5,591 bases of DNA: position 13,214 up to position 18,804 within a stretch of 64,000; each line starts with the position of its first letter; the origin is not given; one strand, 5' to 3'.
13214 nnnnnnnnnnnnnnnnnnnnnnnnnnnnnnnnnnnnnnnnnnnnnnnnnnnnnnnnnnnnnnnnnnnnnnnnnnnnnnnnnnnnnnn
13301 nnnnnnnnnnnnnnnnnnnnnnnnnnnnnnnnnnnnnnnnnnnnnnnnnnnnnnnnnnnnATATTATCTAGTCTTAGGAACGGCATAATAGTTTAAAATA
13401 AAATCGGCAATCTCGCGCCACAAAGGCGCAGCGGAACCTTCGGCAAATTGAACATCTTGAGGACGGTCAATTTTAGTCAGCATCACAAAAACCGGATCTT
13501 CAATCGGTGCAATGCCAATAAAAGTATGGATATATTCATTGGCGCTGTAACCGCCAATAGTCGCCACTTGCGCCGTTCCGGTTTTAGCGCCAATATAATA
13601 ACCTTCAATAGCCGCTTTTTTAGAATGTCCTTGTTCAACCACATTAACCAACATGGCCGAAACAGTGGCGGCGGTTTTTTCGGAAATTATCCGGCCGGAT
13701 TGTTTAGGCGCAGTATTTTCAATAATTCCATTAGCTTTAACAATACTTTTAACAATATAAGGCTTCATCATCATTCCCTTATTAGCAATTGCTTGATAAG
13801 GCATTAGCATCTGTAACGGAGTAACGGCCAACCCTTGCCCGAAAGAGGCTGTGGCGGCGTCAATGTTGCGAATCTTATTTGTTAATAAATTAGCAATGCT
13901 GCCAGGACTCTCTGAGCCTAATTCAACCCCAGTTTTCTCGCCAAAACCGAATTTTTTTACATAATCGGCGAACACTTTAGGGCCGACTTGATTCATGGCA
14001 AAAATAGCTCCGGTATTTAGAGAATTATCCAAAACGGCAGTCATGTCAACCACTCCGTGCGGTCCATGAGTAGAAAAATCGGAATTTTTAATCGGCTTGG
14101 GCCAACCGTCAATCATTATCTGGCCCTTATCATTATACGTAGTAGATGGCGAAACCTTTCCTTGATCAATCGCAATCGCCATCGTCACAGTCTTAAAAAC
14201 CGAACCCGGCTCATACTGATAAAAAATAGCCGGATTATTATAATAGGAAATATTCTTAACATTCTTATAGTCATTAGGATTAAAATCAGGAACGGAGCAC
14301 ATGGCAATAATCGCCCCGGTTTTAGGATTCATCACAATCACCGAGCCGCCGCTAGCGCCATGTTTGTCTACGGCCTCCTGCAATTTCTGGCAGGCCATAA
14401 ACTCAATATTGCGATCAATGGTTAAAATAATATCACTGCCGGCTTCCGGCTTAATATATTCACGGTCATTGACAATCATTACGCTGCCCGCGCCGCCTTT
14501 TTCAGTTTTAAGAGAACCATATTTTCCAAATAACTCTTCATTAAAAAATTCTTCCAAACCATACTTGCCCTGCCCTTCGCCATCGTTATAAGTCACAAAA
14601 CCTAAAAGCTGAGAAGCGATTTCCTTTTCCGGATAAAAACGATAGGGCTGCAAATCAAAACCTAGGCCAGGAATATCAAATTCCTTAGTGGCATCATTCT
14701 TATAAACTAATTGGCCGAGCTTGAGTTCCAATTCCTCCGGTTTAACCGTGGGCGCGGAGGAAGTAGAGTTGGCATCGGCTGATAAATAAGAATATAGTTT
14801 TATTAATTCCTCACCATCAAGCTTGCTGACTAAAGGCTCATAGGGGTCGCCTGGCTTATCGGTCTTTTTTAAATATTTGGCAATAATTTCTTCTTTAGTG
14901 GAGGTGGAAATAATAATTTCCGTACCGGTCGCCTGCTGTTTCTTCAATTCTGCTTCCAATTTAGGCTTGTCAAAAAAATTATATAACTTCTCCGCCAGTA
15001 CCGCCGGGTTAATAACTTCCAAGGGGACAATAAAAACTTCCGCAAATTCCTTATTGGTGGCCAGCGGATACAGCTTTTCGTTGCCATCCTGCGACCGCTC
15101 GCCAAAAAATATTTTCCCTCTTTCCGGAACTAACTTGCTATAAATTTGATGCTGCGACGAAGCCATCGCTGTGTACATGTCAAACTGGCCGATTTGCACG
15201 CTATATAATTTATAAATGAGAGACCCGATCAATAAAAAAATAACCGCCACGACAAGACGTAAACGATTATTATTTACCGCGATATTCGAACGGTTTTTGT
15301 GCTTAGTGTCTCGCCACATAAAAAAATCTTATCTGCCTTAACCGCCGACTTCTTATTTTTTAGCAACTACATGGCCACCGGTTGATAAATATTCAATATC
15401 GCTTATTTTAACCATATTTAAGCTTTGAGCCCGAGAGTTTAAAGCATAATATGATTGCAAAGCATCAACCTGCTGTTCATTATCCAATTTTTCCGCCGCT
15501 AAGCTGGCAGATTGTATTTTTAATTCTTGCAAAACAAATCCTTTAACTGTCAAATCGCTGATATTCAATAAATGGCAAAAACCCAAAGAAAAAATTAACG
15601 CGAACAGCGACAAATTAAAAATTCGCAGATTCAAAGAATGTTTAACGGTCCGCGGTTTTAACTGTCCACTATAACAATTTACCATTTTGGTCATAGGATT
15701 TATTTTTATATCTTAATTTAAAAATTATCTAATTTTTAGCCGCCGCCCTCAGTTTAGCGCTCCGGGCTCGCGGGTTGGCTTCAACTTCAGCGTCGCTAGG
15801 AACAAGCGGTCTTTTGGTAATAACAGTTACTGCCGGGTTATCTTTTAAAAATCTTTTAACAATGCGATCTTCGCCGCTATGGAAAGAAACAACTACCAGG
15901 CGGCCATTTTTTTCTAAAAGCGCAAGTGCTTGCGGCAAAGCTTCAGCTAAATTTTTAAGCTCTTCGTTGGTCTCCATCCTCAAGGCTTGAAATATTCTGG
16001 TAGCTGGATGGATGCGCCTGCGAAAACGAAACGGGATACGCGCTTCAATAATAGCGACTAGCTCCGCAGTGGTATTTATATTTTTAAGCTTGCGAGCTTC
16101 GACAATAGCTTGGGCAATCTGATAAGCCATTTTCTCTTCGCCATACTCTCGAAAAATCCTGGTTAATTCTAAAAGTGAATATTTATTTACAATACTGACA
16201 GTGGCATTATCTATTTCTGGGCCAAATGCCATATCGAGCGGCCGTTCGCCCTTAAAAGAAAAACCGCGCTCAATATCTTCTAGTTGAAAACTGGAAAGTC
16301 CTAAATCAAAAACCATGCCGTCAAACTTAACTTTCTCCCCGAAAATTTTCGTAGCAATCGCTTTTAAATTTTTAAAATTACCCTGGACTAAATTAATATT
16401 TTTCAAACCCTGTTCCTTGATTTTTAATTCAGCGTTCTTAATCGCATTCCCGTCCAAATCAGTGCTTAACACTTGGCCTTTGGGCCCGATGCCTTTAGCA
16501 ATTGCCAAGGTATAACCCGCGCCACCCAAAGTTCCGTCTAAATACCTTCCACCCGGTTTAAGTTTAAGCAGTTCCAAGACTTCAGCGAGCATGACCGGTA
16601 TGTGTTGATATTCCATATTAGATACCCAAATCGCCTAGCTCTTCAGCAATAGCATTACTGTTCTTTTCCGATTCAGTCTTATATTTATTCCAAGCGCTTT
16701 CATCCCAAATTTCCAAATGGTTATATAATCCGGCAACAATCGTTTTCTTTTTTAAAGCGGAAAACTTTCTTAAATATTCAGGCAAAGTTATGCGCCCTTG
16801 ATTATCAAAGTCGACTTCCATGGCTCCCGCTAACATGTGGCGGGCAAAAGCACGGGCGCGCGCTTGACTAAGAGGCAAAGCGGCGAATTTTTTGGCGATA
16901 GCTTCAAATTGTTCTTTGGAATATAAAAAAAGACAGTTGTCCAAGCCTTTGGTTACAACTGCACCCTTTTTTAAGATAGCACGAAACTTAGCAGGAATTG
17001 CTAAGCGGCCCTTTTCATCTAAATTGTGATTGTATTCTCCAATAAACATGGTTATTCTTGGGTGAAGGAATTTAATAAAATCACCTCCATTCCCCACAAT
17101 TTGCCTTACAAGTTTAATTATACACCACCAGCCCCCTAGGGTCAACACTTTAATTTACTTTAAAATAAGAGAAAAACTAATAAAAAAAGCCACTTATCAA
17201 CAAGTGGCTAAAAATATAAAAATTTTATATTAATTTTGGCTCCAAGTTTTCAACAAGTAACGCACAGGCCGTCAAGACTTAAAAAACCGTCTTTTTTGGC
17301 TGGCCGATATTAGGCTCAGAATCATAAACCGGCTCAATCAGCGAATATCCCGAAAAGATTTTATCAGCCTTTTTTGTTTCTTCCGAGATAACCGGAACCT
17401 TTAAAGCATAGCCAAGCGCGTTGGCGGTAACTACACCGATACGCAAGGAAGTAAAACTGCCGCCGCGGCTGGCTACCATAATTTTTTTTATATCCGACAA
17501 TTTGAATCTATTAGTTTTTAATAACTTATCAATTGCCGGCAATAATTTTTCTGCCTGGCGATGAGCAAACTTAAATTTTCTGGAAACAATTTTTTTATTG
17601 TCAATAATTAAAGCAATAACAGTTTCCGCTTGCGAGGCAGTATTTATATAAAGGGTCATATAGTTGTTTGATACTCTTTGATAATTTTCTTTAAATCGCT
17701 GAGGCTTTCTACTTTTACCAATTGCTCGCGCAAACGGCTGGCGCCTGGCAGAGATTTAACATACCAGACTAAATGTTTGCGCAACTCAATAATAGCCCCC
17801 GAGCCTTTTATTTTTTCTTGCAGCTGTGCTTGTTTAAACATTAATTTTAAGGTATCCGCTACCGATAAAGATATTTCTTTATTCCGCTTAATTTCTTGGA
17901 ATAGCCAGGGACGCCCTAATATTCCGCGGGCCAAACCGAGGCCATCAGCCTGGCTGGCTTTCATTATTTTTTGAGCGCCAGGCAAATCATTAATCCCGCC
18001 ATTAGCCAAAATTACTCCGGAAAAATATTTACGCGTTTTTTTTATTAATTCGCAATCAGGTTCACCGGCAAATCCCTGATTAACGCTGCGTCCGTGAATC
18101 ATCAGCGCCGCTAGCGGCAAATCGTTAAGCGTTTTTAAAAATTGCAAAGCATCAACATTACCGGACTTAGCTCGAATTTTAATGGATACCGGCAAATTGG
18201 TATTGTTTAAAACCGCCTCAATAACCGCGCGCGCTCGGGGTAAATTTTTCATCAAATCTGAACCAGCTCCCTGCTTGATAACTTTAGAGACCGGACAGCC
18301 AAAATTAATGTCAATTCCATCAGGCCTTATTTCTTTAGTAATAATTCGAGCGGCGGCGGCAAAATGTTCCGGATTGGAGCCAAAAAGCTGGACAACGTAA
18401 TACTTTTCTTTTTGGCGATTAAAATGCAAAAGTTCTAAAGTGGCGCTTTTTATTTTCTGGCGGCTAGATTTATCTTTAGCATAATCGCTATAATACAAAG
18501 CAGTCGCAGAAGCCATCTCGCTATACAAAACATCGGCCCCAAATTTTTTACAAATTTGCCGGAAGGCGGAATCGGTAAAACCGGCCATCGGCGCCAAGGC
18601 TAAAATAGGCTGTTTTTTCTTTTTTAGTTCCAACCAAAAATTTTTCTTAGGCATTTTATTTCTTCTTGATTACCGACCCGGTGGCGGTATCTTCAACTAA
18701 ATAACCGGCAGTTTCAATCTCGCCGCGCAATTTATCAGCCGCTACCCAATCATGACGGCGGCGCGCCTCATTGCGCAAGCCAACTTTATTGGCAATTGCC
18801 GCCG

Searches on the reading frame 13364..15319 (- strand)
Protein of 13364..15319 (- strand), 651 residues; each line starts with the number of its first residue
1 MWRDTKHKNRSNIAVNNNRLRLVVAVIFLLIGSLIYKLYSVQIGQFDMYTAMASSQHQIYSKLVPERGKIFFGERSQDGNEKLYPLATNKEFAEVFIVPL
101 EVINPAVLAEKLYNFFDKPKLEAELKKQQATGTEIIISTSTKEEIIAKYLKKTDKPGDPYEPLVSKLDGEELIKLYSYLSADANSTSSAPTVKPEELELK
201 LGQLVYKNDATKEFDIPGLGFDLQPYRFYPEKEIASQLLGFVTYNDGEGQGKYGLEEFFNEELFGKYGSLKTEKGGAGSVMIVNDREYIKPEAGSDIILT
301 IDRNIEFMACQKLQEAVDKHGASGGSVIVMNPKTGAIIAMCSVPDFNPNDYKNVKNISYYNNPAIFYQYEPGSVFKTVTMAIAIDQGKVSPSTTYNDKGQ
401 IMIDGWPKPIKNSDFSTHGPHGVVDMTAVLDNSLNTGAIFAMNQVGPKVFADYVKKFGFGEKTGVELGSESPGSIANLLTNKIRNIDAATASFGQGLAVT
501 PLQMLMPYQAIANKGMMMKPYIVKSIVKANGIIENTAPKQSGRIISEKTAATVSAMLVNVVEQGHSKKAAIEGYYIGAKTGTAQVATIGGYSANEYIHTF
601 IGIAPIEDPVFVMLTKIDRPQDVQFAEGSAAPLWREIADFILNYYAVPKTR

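Call 15: search_protein_families(library=pfam, proteins=[window:13364-15319:-], max_evalue=0.00001)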
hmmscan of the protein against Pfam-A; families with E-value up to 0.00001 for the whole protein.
window:13364-15319:- (651 aa): 2 families
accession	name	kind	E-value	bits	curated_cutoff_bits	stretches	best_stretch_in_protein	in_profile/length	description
PF00905.27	Transpeptidase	-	2e-72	244.4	22.1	1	325-637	1-297/299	Penicillin binding protein transpeptidase domain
PF03717.20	PBP_dimer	-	2.1e-08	35.2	24.4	1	79-279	12-174/180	Penicillin-binding Protein dimerisation domain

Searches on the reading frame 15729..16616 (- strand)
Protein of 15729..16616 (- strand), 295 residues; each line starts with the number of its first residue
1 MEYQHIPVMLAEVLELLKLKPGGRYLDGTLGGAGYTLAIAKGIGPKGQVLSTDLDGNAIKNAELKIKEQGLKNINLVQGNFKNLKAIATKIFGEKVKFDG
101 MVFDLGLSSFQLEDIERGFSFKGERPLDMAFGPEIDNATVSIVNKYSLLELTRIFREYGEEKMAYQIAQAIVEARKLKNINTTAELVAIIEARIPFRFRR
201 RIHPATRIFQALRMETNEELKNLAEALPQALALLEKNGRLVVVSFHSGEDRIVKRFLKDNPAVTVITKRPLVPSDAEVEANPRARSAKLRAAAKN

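Call 18: search_protein_families(library=pfam, proteins=[window:15729-16616:-], max_evalue=0.00001)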
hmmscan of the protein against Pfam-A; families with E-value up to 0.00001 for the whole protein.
window:15729-16616:- (295 aa): 4 families
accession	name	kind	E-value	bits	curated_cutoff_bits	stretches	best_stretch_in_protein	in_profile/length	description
PF01795.25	Methyltransf_5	-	1.2e-87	294.8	27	1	3-294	2-308/309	MraW methylase family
PF01209.24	Ubie_methyltran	-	2e-07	31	20.1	1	16-86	42-112/233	ubiE/COQ5 methyltransferase family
PF13847.12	Methyltransf_31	-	3.8e-07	30.3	27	0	20-99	2-76/145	Methyltransferase domain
PF01135.25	PCMT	-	1.1e-06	29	20.3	1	7-79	59-131/210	Protein-L-isoaspartate(D-aspartate) O-methyltransferase (PCMT)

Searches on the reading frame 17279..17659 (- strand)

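Call 18: search_protein_families(library=pfam, proteins=[window:17279-17659:-], max_evalue=0.00001)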
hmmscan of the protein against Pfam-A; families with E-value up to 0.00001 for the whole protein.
window:17279-17659:- (126 aa): 1 family
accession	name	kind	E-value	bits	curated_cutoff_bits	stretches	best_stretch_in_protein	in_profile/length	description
PF00814.31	TsaD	-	1.8e-13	51.3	24.8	1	34-92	28-86/264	tRNA N6-adenosine threonylcarbamoyltransferase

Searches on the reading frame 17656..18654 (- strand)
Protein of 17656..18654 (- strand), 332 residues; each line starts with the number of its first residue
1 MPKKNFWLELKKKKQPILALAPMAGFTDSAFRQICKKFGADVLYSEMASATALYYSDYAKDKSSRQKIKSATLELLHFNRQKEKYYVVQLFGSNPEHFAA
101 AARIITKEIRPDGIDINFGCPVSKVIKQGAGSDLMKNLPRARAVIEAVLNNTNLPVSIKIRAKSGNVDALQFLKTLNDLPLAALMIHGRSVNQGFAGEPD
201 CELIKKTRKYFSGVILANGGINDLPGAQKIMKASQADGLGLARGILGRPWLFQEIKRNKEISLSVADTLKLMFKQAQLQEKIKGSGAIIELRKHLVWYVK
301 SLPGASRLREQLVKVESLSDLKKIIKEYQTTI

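Call 18: search_protein_families(library=pfam, proteins=[window:17656-18654:-], max_evalue=0.00001)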
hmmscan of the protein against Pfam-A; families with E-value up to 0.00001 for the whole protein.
window:17656-18654:- (332 aa): 1 family
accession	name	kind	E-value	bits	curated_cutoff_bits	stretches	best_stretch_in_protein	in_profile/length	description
PF01207.24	Dus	-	3e-57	194.6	20.4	1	20-324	2-301/311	Dihydrouridine synthase (Dus)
